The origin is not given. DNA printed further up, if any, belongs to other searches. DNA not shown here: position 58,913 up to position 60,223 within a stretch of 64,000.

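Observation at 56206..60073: TIR, HNH, Abi_C and SIR2 gene string: Thoeris-like domain content in a non-Thoeris arrangement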

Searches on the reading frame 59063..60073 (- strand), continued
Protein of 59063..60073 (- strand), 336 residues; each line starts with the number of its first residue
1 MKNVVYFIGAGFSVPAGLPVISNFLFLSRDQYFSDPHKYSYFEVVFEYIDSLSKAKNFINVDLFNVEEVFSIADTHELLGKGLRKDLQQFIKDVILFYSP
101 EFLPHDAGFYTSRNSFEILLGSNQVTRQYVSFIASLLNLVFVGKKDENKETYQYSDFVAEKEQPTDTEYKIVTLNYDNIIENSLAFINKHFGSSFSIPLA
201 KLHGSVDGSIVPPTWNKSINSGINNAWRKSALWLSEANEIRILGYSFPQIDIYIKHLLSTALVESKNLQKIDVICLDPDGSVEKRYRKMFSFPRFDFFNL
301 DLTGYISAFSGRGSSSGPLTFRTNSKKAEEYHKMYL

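Call 53: fold_search(model_id=the predicted structure, library=pdb)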
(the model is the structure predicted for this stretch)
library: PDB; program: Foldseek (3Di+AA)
matches with E <= 10: 635; with E <= 0.001: 20
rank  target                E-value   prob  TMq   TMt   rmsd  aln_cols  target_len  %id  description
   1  8sub_K                5.0e-07  1.00  0.42  0.36  10.7       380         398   14  E. coli SIR2-HerA complex (dodecamer SIR2 pentamer HerA) (released 2023-12-27)
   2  8uae_B                5.6e-07  1.00  0.45  0.41   9.9       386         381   13  E. coli Sir2_HerA complex (12:6) with ATPgamaS (released 2023-12-27)
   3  8sub_I                6.7e-07  1.00  0.46  0.40   8.9       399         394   14  E. coli SIR2-HerA complex (dodecamer SIR2 pentamer HerA) (released 2023-12-27)
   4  9v0g_E                2.0e-06  1.00  0.39  0.45   8.8       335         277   15  Helical structure of KomBC Complex (released 2025-12-17)
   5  8sub_G                2.8e-06  1.00  0.44  0.39  10.7       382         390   13  E. coli SIR2-HerA complex (dodecamer SIR2 pentamer HerA) (released 2023-12-27)
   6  8sub_A                4.4e-06  1.00  0.50  0.43  10.1       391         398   13  E. coli SIR2-HerA complex (dodecamer SIR2 pentamer HerA) (released 2023-12-27)
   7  8uae_F                4.7e-06  1.00  0.50  0.45   8.8       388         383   12  E. coli Sir2_HerA complex (12:6) with ATPgamaS (released 2023-12-27)
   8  8suw_F                8.3e-06  1.00  0.45  0.39   9.8       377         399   12  E. coli SIR2-HerA complex (dodecamer SIR2 bound 4 protomers of HerA) (released 2024-03-27)
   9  9xvc_E                1.4e-05  1.00  0.41  0.50  10.8       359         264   13  Cryo-EM Helical Structure of the dITP-KomBC(H146N) Complex with NAD Fragments (released 2026-01-21)
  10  8zsf_A                4.6e-05  1.00  0.42  0.52  10.4       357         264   14  CryoEM Helical Structure of KomC (released 2025-12-10)
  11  1yc5_A                4.8e-05  1.00  0.32  0.44  12.6       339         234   13  Sir2-p53 peptide-nicotinamide (released 2005-04-26)
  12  4bv2_A                5.1e-05  1.00  0.33  0.45  11.9       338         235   13  CRYSTAL STRUCTURE OF SIR2 IN COMPLEX WITH THE INHIBITOR EX-527, 2'-O-ACETYL-ADP-RIBOSE AND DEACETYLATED P53-PEPTIDE (released 2013-07-17)
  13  2h4j_A                9.6e-05  1.00  0.32  0.44  12.0       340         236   14  Sir2-deacetylated peptide (from enzymatic turnover in crystal) (released 2006-09-05)
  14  4bv2_B                1.1e-04  1.00  0.35  0.49  10.2       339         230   13  CRYSTAL STRUCTURE OF SIR2 IN COMPLEX WITH THE INHIBITOR EX-527, 2'-O-ACETYL-ADP-RIBOSE AND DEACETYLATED P53-PEPTIDE (released 2013-07-17)
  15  2h2g_A                1.3e-04  1.00  0.33  0.45  11.1       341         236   13  The Structural Basis of Sirtuin substrate affinity (released 2006-11-28)
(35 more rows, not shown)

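Call 75: search_dna_similar(query=window:59063-60073:-, collection=plasmids, mode=protein, max_rows=12)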
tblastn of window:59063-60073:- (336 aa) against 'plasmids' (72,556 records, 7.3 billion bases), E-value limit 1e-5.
No match.

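Call 86: find_encoding_contigs(protein=P0165, flank=6000, max_places=2)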
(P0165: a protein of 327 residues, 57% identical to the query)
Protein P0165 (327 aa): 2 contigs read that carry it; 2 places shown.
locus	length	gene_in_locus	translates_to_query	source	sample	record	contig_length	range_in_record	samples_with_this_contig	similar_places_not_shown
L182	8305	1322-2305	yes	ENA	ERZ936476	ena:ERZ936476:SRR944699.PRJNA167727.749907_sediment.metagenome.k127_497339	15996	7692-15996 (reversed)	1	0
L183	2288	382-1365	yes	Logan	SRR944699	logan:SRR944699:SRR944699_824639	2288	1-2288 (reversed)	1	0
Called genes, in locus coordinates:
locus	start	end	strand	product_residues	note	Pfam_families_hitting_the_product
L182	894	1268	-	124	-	-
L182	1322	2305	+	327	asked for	-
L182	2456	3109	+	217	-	-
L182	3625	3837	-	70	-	-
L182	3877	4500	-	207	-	-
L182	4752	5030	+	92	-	-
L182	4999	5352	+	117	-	PF01381:HTH_3, PF12844:HTH_19 (weak), PF13560:HTH_31 (weak)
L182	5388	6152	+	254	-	-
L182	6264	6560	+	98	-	-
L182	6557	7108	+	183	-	-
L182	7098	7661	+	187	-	-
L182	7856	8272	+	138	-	-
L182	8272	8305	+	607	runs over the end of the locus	PF05876:GpA_ATPase, PF20454:GpA_nuclease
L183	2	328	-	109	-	?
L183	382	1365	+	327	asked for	-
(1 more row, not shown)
